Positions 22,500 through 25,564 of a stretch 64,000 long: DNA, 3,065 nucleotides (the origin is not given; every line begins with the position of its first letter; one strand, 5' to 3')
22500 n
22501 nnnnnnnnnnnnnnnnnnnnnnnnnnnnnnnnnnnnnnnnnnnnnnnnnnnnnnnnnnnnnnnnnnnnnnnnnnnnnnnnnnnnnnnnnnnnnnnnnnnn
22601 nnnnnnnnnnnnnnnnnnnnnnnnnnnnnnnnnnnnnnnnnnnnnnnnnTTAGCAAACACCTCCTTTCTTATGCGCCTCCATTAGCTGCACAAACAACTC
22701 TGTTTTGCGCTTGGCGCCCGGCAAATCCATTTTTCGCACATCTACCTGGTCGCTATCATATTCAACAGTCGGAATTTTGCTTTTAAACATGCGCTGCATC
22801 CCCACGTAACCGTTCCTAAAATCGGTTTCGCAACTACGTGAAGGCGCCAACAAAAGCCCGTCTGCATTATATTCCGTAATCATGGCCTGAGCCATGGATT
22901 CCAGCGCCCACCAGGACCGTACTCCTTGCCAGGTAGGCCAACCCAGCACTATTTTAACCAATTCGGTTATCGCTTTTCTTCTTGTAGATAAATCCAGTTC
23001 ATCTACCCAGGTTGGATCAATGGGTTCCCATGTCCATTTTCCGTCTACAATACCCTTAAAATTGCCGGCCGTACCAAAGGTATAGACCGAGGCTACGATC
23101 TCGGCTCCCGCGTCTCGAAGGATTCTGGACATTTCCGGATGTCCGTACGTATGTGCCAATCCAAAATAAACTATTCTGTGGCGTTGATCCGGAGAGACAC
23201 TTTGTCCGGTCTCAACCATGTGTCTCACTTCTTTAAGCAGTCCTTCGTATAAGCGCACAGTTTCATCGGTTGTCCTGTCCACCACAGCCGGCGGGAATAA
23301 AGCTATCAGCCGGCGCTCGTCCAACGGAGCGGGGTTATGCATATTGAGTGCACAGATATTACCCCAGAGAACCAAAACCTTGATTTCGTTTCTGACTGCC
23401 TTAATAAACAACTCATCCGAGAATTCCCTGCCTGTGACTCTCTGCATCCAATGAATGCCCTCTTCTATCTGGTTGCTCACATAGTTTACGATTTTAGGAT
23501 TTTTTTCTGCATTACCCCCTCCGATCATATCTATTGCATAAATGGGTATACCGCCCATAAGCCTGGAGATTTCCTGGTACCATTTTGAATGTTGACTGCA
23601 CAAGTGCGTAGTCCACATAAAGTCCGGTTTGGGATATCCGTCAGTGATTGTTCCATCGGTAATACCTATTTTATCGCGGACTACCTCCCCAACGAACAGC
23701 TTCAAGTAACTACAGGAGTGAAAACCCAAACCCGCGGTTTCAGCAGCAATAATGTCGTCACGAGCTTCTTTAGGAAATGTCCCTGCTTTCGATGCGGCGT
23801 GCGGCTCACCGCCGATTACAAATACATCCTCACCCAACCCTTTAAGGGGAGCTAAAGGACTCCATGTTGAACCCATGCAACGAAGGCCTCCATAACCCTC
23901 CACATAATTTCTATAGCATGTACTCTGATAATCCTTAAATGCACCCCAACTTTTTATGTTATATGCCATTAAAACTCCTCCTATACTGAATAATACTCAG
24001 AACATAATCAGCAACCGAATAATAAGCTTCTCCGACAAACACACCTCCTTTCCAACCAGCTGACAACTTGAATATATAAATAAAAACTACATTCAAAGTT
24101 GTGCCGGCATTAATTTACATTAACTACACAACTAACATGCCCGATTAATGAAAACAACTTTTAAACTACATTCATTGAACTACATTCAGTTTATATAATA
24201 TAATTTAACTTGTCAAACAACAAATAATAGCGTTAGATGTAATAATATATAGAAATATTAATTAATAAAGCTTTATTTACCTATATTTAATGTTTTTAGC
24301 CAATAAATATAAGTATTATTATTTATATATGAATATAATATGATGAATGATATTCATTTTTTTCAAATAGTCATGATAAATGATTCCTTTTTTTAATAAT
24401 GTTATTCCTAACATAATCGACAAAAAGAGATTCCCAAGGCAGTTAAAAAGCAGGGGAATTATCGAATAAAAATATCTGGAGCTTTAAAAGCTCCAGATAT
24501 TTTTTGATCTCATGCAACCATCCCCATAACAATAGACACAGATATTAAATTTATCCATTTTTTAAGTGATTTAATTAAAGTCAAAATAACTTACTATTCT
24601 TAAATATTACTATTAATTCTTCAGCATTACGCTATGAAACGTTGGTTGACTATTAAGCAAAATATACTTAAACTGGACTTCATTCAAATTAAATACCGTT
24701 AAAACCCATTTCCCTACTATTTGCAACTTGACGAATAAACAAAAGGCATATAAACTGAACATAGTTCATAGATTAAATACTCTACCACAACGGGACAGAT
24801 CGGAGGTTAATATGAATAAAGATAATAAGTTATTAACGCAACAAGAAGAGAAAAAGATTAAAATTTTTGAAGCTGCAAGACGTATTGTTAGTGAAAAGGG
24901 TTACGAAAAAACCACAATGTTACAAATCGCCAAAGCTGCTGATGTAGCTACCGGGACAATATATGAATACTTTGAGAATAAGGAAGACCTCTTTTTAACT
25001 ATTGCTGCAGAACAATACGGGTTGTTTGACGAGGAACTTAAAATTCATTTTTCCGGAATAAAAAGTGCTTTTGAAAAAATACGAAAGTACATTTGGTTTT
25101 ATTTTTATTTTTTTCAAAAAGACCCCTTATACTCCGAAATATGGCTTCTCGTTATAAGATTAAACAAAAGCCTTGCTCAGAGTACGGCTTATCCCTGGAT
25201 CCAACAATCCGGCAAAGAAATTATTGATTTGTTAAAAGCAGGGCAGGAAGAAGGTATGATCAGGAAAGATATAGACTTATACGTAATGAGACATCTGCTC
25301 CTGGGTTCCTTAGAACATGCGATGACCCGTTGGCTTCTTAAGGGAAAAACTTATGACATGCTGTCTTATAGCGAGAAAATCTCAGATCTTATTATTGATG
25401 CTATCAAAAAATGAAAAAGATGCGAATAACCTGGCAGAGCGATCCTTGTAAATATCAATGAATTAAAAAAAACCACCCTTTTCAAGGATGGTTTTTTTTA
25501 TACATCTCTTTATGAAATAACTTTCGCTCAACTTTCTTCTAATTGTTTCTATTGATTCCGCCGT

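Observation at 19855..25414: Four-subunit class-I benzoyl-CoA-reductase / 2-hydroxyacyl-CoA-dehydratase-like operon with two HgdC-type ATPases, divergently paired with a TetR regulator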

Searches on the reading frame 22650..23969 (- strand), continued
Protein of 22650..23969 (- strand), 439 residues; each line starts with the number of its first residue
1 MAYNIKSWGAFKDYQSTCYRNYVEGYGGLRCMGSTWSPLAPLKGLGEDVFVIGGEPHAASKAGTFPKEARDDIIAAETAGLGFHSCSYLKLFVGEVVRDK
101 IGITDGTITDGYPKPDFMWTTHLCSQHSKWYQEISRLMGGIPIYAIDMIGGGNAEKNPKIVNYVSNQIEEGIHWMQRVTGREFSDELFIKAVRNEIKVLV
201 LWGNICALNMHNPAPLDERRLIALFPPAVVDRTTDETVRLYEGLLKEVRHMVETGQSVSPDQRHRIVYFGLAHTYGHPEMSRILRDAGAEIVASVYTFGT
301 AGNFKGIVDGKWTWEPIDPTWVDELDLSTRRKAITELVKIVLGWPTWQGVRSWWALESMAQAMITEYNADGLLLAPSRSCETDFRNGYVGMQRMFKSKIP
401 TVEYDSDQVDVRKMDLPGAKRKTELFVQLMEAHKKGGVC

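Call 91: search_protein_families(library=pfam, proteins=[L004:8861-9709:+, L004:8350-8832:+, L004:6241-7071:+, L004:4485-6185:+, L004:14280-15530:+, L011:8449-9063:+, L011:7106-8134:-, L011:6279-7085:-, L011:4630-5736:-, L011:3258-4628:-], max_evalue=0.00001)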
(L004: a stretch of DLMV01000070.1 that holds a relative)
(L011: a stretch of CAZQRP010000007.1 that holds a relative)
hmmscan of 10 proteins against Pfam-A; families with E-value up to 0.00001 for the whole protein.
L004:8861-9709:+ (282 aa): 3 families
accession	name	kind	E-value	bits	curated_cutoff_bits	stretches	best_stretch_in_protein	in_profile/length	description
PF00037.32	Fer4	-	5.4e-09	35.9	21.1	0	192-210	5-23/24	4Fe-4S binding domain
PF12838.12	Fer4_7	-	1.2e-06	29.3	27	0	195-215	2-22/52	4Fe-4S dicluster domain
PF12837.12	Fer4_6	-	1.8e-06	28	25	0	189-209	3-23/24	4Fe-4S binding domain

L004:8350-8832:+ (160 aa): 1 family
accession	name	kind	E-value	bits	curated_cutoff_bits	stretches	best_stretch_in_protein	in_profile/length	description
PF01575.25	MaoC_dehydratas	-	4.4e-16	59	27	1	27-123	14-109/123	MaoC like domain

L004:6241-7071:+ (276 aa): 1 family
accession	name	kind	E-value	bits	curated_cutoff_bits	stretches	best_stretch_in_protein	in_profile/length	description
PF02424.20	ApbE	-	1.1e-07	32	25.6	1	54-156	99-198/266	ApbE family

L004:4485-6185:+ (566 aa): 5 families
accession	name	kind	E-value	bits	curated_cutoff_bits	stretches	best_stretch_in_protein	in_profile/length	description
PF12838.12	Fer4_7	-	4.1e-08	34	27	1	7-49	1-51/52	4Fe-4S dicluster domain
PF00037.32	Fer4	-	6.4e-08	32.5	21.1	1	2-21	2-21/24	4Fe-4S binding domain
PF13187.11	Fer4_9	-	2.1e-07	31.3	27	1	7-49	1-50/52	4Fe-4S dicluster domain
PF12797.12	Fer4_2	-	3.9e-07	30.1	24.5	0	2-19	4-21/22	4Fe-4S binding domain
PF14697.11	Fer4_21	-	4.7e-07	30.3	35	1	2-48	2-53/59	4Fe-4S dicluster domain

L004:14280-15530:+ (416 aa): 3 families
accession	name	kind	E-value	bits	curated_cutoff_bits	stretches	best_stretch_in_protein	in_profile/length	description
PF13458.12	Peripla_BP_6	-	6.4e-33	115.3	31.7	1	43-374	21-329/343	Periplasmic binding protein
PF01094.35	ANF_receptor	-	2.1e-13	50.5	25.4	1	45-375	4-341/353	Receptor family ligand binding region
PF13433.12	Peripla_BP_5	-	7.7e-11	42.1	27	0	303-371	255-323/363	Periplasmic binding protein domain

L011:8449-9063:+ (204 aa): 1 family
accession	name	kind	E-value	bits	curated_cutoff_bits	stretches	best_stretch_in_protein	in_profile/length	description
PF01121.26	CoaE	-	3.4e-47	160.9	27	1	2-182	1-179/180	Dephospho-CoA kinase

L011:7106-8134:- (342 aa): 1 family
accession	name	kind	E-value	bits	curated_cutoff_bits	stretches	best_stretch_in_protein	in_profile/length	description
PF04055.27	Radical_SAM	-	1.9e-18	67.6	29.5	1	81-233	6-161/166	Radical SAM superfamily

L011:6279-7085:- (268 aa): 1 family
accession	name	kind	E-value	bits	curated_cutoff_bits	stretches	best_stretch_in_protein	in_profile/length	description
PF02900.23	LigB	-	3.9e-40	138.1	26.3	1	9-261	4-268/269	Catalytic LigB subunit of aromatic ring-opening dioxygenase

L011:4630-5736:- (368 aa): 2 families
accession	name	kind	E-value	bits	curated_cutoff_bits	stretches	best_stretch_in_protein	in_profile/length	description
PF00091.31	Tubulin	-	6.9e-19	69.3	33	1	3-177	2-185/190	Tubulin/FtsZ family, GTPase domain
PF21011.2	CetZ_C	-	2.5e-09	37.3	21.6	1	190-356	9-180/180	Tubulin-like CetZ, C-terminal domain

L011:3258-4628:- (456 aa): 4 families
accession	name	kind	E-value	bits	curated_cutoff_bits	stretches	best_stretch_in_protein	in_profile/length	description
PF12002.13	MgsA_C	-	6.9e-74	247.7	27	1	282-448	1-167/167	MgsA AAA+ ATPase C terminal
PF16193.11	AAA_assoc_2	-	2.5e-28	98.6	34.3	1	201-281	2-81/81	AAA C-terminal domain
PF00004.35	AAA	-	9.9e-14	52.3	21.2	1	66-174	1-126/131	ATPase family associated with various cellular activities (AAA)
PF05496.18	RuvB_N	-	2.9e-13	50.3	27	1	33-152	1-116/159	Holliday junction DNA helicase RuvB P-loop domain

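Call 92: search_protein_families(library=pfam, proteins=[L016:8069-9733:+, L016:7459-8634:+, L016:6488-7450:+, L017:14414-15472:+, L017:15735-17339:-, L017:17422-18711:-, L021:6320-7753:+, L021:4582-6252:+, L021:14515-15861:+, L021:16341-18227:+], max_evalue=0.00001)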
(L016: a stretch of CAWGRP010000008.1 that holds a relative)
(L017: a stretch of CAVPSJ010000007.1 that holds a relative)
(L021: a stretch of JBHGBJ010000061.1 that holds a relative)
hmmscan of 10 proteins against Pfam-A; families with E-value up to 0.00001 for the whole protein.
L016:8069-9733:+ (554 aa): 2 families
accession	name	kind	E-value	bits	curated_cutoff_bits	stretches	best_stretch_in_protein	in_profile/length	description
PF20256.3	MoCoBD_2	-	1.6e-51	175.9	27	1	222-489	3-283/283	Molybdopterin cofactor-binding domain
PF02738.23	MoCoBD_1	-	5.4e-35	121.1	27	1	2-192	52-244/244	Molybdopterin cofactor-binding domain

L016:7459-8634:+ (391 aa): 1 family
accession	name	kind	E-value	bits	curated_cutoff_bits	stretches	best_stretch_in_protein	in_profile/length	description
PF01315.27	Ald_Xan_dh_C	-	5.4e-29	101.2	31.3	1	22-125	1-110/110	Aldehyde oxidase and xanthine dehydrogenase, a/b hammerhead domain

L016:6488-7450:+ (320 aa): 0 families

L017:14414-15472:+ (352 aa): 1 family
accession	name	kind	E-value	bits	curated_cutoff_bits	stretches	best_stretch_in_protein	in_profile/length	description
PF02633.19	Creatininase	-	3.7e-48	164.5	31.3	1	70-321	1-234/238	Creatinine amidohydrolase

L017:15735-17339:- (534 aa): 1 family
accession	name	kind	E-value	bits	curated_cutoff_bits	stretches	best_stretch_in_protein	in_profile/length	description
PF01565.28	FAD_binding_4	-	2.6e-24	85.9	26.4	1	51-187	1-138/139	FAD binding domain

L017:17422-18711:- (429 aa): 1 family
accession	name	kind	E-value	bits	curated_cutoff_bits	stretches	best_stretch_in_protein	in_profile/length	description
PF02754.22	CCG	-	4.2e-31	107.3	20.6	2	164-240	1-78/85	Cysteine-rich domain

L021:6320-7753:+ (477 aa): 2 families
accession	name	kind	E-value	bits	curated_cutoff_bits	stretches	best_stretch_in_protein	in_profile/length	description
PF03972.19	MmgE_PrpD_N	-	3.4e-73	246.3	32.1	1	22-266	1-242/244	MmgE/PrpD N-terminal domain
PF19305.4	MmgE_PrpD_C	-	4e-42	144.4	32.1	1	286-457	1-170/173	MmgE/PrpD C-terminal domain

L021:4582-6252:+ (556 aa): 4 families
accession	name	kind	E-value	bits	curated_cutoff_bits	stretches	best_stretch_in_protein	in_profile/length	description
PF00890.30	FAD_binding_2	-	1.2e-74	252.4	20.4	1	97-480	1-414/414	FAD binding domain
PF07992.20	Pyr_redox_2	-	5.3e-10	39.6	26.1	1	97-298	2-123/291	Pyridine nucleotide-disulphide oxidoreductase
PF03486.20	HI0933_like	-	8.8e-08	32.3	50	1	97-492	2-243/244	HI0933-like protein Rossmann domain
PF01266.30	DAO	-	2e-06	28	27.9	0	97-291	1-209/353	FAD dependent oxidoreductase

L021:14515-15861:+ (448 aa): 2 families
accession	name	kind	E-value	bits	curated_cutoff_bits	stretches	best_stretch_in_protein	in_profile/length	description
PF14535.12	AMP-binding_C_2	-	1.1e-10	42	25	1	351-442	1-94/96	AMP-binding enzyme C-terminal domain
PF00501.34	AMP-binding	-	2.2e-10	40.4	29.9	1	68-264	123-330/384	AMP-binding enzyme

L021:16341-18227:+ (628 aa): 2 families
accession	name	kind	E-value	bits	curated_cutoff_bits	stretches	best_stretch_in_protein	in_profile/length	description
PF01314.23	AFOR_C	-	3e-102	343.1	27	1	216-620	2-385/385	Aldehyde ferredoxin oxidoreductase, domains 2 & 3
PF02730.20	AFOR_N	-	6.7e-72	241.9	29.8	1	4-201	3-198/199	Aldehyde ferredoxin oxidoreductase, N-terminal domain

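Call 96: predict_structure(alignment_id=A4)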
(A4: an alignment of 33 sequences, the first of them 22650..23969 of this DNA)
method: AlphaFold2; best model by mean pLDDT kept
length: 439 residues; sequences in the alignment: 33
mean_pLDDT: 89.7   pTM: 0.91
mean pLDDT of the five models: 89.7, 89.1, 89.1, 88.9, 88.5
residues with pLDDT >= 90: 286; 70-90: 127; 50-70: 24; < 50: 2
segments of 3 or more residues with pLDDT < 50: none
pLDDT, mean of each block of 10 residues (from residue 1): 87 94 93 91 97 86 88 93 85 94 92 94 75 92 92 94 98 98 98 98 97 92 90 97 98 94 91 68 91 89 92 96 96 98 88 87 95 78 63 83 78 84 93 70
secondary structure, 60 per line:
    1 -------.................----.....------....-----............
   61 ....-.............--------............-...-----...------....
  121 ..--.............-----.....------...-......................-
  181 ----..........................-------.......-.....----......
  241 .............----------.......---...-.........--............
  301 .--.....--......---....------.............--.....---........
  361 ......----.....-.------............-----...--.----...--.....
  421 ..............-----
elements in order: H8-24 E29-33 H40-43 E49-53 H54-64 H66-78 H87-98 E100-102 E108-110 E117-122 H125-137 E143-147 H158-179 H185-210 H218-224 H226-230 H235-253 E264-270 H278-286 E289-294 H295-301 E304-308 E311-316 H320-323 H330-342 H345-349 H353-366 E371-375 H384-395 E401-403 H416-434

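Call 98: fold_search(model_id=the predicted structure, library=pdb)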
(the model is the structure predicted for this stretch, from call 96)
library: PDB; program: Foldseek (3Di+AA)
matches with E <= 10: 449; with E <= 0.001: 20
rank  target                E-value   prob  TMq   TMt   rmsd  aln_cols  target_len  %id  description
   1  8s02_A                3.3e-30  1.00  0.91  0.92   2.3       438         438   29  BzdNO-benzoyl-CoA complex (released 2025-03-05)
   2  8s02_C                8.6e-30  1.00  0.90  0.92   2.3       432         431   29  BzdNO-benzoyl-CoA complex (released 2025-03-05)
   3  8s2r_C                1.1e-29  1.00  0.90  0.92   2.4       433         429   30  BzdNO in partially coenzyme A - free state (released 2025-03-05)
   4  3o3m_A                1.3e-20  1.00  0.78  0.86   3.7       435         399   21  (R)-2-Hydroxyisocaproyl-CoA Dehydratase (released 2011-03-16)
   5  3o3o_A                3.7e-20  1.00  0.80  0.88   3.5       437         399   20  (R)-2-hydroxyisocaproyl-CoA dehydratase in complex with (R)-2-hydroxyisocaproate (released 2011-03-16)
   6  3o3m_C                6.5e-20  1.00  0.79  0.86   3.7       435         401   20  (R)-2-Hydroxyisocaproyl-CoA Dehydratase (released 2011-03-16)
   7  9g87_A                6.0e-19  1.00  0.81  0.81   3.5       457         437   18  3-methylbenzoyl-CoA reductase from Thauera chlorobenzoica (subunits MbdON ) (released 2026-02-04)
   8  9gai_E                2.7e-18  1.00  0.79  0.79   3.9       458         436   19  3-methylbenzoyl-CoA reductase from Thauera chlorobenzoica (MbdONPQ) (released 2026-02-18)
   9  9gai_A                5.6e-18  1.00  0.80  0.80   3.5       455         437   18  3-methylbenzoyl-CoA reductase from Thauera chlorobenzoica (MbdONPQ) (released 2026-02-18)
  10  6eno                  1.4e-14  1.00  0.69  0.72   4.7       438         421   15  Double cubane cluster oxidoreductase (released 2018-03-14)
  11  7yyl_B                2.4e-14  1.00  0.66  0.69   5.1       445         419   15  nucleotide-free DCCP:DCCP-R complex (released 2022-12-28)
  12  7yyl_A                3.1e-14  1.00  0.68  0.71   4.9       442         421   15  nucleotide-free DCCP:DCCP-R complex (released 2022-12-28)
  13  7yyl_D                3.2e-14  1.00  0.67  0.70   4.9       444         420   15  nucleotide-free DCCP:DCCP-R complex (released 2022-12-28)
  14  7yzm_A                4.5e-14  1.00  0.68  0.70   5.0       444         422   16  MgADPNP-bound DCCP:DCCP-R complex (released 2022-12-28)
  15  8s02_B                1.6e-11  1.00  0.61  0.70   6.5       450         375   14  BzdNO-benzoyl-CoA complex (released 2025-03-05)
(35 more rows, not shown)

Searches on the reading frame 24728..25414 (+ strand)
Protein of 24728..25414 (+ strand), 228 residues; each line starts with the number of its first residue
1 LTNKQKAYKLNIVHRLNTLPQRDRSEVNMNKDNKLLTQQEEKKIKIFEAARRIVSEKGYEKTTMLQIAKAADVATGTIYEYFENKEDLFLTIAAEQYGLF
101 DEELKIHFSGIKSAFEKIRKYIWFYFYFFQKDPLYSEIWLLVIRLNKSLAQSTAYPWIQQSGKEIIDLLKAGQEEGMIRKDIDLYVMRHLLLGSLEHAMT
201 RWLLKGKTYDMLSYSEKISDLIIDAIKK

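Call 4: search_protein_families(library=pfam, proteins=[window:24728-25414:+])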
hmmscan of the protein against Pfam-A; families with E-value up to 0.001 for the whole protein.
window:24728-25414:+ (228 aa): 2 families
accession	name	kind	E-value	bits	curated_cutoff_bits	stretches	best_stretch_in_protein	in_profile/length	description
PF00440.29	TetR_N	-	6.6e-17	61.5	24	1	46-90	1-45/47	Bacterial regulatory proteins, tetR family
PF08359.16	TetR_C_4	-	2.6e-10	41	21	1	95-224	3-132/133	YsiA-like protein, C-terminal region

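Call 5: search_protein_families(library=ncbifam, proteins=[window:24728-25414:+], max_evalue=0.00001)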
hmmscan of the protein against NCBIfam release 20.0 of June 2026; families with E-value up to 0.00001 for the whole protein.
window:24728-25414:+ (228 aa): 14 families
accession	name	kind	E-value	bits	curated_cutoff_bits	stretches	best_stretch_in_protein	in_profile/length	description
NF053878.1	FATransRegFadRBac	equivalog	8.9e-32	110.4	200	1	40-227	2-189/190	fatty acid metabolism transcriptional regulator FadR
NF007430.0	PRK09975.1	equivalog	1.1e-14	54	274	1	43-224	13-199/220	acrEF/envCD operon transcriptional regulator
NF041196.1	ScbR_bind_reg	equivalog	1e-11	45.4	150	1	45-194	10-157/191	ScbR family autoregulator-binding transcription factor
NF051852.1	efflux_TF_MtrR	exception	1.4e-11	44.6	280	1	43-227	12-202/205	multidrug efflux system transcriptional repressor MtrR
NF033703.1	transcr_KstR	equivalog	2.8e-11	43.3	280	1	38-138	4-104/185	cholesterol catabolism transcriptional regulator KstR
NF007949.0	PRK10668.1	equivalog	5.7e-11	42.3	271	1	37-97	7-67/216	multidrug efflux transporter transcriptional repressor AcrR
TIGR03384.1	betaine_BetI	equivalog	3.3e-10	40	201.3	1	39-140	6-107/189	choline-binding transcriptional repressor BetI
NF001978.0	PRK00767.1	equivalog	9.7e-09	35.3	118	1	42-140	10-109/197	transcriptional regulator BetI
NF037937.1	septum_RefZ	equivalog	2.3e-08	34.2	180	1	43-136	1-96/195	forespore capture DNA-binding protein RefZ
TIGR03613.1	RutR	equivalog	9.7e-08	32.1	368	1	39-131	6-97/202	pyrimidine utilization regulatory protein R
TIGR03968.1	mycofact_TetR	equivalog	2.8e-07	30.3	224.9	1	41-89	9-57/190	mycofactocin system transcriptional regulator MftR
NF053731.1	TransRegFasRMycb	equivalog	7.1e-07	29.2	330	1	39-132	9-102/199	HTH-type transcriptional activator FasR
NF051457.1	acryl_TF_AcuR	equivalog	3.1e-06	26.6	247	0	34-122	10-99/204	acrylate utilization transcriptional regulator AcuR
NF011572.0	PRK14996.1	equivalog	8.9e-06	25.7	144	0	38-88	5-55/192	TetR family transcriptional regulator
